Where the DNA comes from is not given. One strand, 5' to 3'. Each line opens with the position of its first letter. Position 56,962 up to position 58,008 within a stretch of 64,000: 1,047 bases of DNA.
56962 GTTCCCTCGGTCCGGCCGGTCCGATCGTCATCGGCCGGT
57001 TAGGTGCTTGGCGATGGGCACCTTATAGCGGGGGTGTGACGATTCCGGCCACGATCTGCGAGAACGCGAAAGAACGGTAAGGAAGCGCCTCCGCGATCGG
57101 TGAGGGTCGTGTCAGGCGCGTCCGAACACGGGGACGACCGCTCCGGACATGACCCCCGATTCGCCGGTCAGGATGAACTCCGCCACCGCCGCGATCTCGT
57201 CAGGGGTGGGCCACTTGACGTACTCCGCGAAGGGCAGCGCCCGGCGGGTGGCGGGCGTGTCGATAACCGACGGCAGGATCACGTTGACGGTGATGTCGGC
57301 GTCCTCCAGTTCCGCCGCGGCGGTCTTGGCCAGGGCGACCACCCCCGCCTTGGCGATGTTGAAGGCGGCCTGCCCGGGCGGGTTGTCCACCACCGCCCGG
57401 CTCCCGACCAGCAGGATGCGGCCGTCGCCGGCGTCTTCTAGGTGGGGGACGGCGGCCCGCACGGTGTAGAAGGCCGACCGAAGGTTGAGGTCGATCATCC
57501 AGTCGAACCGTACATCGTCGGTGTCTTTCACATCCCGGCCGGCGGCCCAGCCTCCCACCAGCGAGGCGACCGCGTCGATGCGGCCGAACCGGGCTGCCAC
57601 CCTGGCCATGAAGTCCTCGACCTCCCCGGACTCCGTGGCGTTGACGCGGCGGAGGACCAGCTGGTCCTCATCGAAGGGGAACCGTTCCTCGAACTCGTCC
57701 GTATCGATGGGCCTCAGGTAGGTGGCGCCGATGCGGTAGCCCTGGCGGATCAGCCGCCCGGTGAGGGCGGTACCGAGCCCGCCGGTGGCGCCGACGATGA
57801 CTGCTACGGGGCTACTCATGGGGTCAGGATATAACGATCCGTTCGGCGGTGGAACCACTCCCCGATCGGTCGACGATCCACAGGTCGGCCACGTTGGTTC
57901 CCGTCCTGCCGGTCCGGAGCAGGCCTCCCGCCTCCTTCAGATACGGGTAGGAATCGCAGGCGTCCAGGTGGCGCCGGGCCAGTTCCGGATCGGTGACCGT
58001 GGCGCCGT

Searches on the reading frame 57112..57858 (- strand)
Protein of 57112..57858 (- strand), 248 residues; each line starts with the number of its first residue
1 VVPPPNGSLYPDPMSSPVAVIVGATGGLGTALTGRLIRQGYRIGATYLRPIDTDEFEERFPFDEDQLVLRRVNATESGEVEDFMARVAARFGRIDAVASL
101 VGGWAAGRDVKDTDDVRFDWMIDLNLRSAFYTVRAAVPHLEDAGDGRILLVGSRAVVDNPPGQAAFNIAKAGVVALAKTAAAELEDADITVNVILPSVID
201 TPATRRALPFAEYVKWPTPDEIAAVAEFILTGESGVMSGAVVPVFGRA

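Call 55: find_homologous_proteins(query=window:57112-57858:-, max_evalue=1e-40)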
Query window:57112-57858:- (248 aa): 1538 proteins with E <= 1e-40 among 6015 candidates; the best 120 are listed.
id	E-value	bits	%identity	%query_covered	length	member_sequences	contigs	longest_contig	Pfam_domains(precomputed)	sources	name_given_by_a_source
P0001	8.0e-143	492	93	100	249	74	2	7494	PF13561.13,PF00106.32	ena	-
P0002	9.7e-136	469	94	95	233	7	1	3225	PF13561.13,PF00106.32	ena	-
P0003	1.9e-135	468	93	95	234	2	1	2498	PF13561.13,PF00106.32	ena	-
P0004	1.2e-134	465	92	95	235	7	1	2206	PF13561.13,PF00106.32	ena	-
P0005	1.6e-115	403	80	95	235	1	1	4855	PF13561.13,PF00106.32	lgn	-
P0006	1.7e-113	396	79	95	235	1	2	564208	PF13561.13,PF00106.32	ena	-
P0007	2.1e-113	396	77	94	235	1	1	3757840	PF13561.13,PF23441.1,PF00106.32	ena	-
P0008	5.6e-113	394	78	95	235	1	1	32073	PF13561.13,PF00106.32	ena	-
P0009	8.4e-113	394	77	95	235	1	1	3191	PF13561.13,PF00106.32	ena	-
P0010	1.4e-112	393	77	95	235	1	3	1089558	PF13561.13,PF00106.32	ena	-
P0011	2.9e-112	392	77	95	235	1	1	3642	PF13561.13,PF00106.32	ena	-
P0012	5.1e-112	391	77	95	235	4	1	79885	PF13561.13,PF00106.32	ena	-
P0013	1.0e-111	390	77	95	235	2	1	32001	PF13561.13,PF00106.32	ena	-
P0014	2.5e-111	389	77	95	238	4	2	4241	PF13561.13,PF00106.32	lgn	-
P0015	4.3e-111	388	77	95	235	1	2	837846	PF13561.13,PF00106.32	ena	-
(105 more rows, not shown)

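Call 56: find_encoding_contigs(protein=P0001, flank=4000, max_places=4)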
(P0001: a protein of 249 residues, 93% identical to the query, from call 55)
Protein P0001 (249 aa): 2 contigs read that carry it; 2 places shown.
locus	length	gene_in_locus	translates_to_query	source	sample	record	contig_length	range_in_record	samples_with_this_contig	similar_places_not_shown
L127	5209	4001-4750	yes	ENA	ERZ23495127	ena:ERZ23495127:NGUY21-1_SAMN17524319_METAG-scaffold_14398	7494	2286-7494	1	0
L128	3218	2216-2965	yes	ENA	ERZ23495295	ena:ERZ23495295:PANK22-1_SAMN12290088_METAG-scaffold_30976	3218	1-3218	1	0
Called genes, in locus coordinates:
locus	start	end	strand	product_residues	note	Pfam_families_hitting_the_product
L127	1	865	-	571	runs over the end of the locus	PF01266:DAO, PF16901:DAO_C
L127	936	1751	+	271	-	-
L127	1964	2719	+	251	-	PF02585:PIG-L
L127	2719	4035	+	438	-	PF13660:DUF4147, PF05161:MOFRL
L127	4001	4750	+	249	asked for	PF00106:adh_short, PF13561:adh_short_C2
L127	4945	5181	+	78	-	-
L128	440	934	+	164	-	PF02585:PIG-L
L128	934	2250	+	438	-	PF13660:DUF4147, PF05161:MOFRL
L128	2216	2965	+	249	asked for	PF00106:adh_short, PF13561:adh_short_C2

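Call 57: find_encoding_contigs(protein=P0006, flank=4000, max_places=2)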
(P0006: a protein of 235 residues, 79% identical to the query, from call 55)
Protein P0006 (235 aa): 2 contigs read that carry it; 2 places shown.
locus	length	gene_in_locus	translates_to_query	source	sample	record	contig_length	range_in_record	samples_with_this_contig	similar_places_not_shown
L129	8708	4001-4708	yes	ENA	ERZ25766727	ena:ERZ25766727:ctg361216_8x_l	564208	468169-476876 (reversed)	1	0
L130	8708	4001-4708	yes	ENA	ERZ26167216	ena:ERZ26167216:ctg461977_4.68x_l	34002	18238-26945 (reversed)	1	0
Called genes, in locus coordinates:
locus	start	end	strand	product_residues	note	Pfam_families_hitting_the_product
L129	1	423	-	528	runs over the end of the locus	PF05378:Hydant_A_N, PF13941:MutL (faint), PF01968:Hydantoinase_A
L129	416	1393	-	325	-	PF06032:S-Me-THD_N, PF20906:S-Me-THD_C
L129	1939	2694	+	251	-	PF02585:PIG-L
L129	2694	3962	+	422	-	PF13660:DUF4147, PF05161:MOFRL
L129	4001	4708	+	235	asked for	PF00106:adh_short, PF13561:adh_short_C2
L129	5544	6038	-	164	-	PF08808:RES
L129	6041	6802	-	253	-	-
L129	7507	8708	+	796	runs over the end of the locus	PF12733:Cadherin-like, PF03160:Calx-beta (weak), PF12733:Cadherin-like, PF03160:Calx-beta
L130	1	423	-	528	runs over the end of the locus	PF05378:Hydant_A_N, PF13941:MutL (faint), PF01968:Hydantoinase_A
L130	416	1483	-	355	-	PF06032:S-Me-THD_N, PF20906:S-Me-THD_C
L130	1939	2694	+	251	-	PF02585:PIG-L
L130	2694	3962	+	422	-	PF13660:DUF4147, PF05161:MOFRL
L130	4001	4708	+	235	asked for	PF00106:adh_short, PF13561:adh_short_C2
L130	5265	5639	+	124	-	-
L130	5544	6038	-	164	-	PF08808:RES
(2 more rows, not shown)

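Call 58: find_encoding_contigs(protein=P0007, flank=4000, max_places=2)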
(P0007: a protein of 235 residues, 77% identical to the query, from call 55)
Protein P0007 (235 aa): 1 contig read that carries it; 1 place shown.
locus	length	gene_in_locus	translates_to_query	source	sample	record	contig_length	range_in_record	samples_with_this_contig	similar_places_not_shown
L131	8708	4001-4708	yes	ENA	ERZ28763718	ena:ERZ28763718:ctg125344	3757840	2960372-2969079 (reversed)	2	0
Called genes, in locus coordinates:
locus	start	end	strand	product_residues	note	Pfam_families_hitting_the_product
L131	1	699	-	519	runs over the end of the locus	PF05378:Hydant_A_N, PF13941:MutL (faint), PF01968:Hydantoinase_A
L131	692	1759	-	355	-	PF06032:S-Me-THD_N, PF20906:S-Me-THD_C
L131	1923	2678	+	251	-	PF02585:PIG-L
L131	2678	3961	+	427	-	PF13660:DUF4147, PF05161:MOFRL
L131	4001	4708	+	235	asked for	PF00106:adh_short, PF13561:adh_short_C2, PF23441:SDR (weak)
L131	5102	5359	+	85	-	PF02604:PhdYeFM_antitox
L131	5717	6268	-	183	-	-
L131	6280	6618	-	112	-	PF12844:HTH_19 (weak), PF13443:HTH_26, PF13560:HTH_31, PF01381:HTH_3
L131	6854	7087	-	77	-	-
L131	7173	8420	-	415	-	PF10117:McrBC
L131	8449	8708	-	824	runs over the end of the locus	PF13191:AAA_16 (faint), PF00004:AAA (weak), PF07728:AAA_5, PF13401:AAA_22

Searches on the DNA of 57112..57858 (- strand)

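Call 68: search_with_rna_model(model_id=R1, sources=[L136, L137, L138, L139, L140, L141, L127, L129, L131, L132, L133, L134, L135, L121, L122, L124], max_evalue=0.01)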
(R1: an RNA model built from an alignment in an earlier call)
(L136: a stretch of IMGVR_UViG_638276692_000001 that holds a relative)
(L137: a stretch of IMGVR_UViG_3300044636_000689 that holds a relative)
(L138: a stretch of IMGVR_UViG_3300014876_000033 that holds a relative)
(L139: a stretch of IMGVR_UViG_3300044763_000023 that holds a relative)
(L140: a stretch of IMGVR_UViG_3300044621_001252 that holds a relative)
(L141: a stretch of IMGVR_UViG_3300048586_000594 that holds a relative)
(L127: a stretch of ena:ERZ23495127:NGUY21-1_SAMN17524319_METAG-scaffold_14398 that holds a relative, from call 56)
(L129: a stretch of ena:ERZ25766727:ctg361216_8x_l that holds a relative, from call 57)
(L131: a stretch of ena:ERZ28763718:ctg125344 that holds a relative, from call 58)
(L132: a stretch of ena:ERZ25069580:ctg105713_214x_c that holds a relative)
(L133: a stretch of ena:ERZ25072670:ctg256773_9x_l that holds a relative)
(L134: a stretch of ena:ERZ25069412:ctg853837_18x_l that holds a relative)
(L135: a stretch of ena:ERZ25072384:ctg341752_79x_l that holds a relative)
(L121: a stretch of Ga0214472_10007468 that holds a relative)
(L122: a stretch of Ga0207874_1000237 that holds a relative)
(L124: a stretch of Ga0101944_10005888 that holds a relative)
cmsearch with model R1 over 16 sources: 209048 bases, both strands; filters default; matches with E-value up to 0.01: 4.
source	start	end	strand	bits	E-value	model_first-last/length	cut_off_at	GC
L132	12243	12405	+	163.3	2.4e-29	1-163/163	no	0.71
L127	4856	5014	+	139.5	8.7e-25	1-163/163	no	0.7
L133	21884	22025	-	39.6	1.2e-05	1-163/163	no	0.73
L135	2141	2273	+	27.7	0.0021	1-163/163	no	0.73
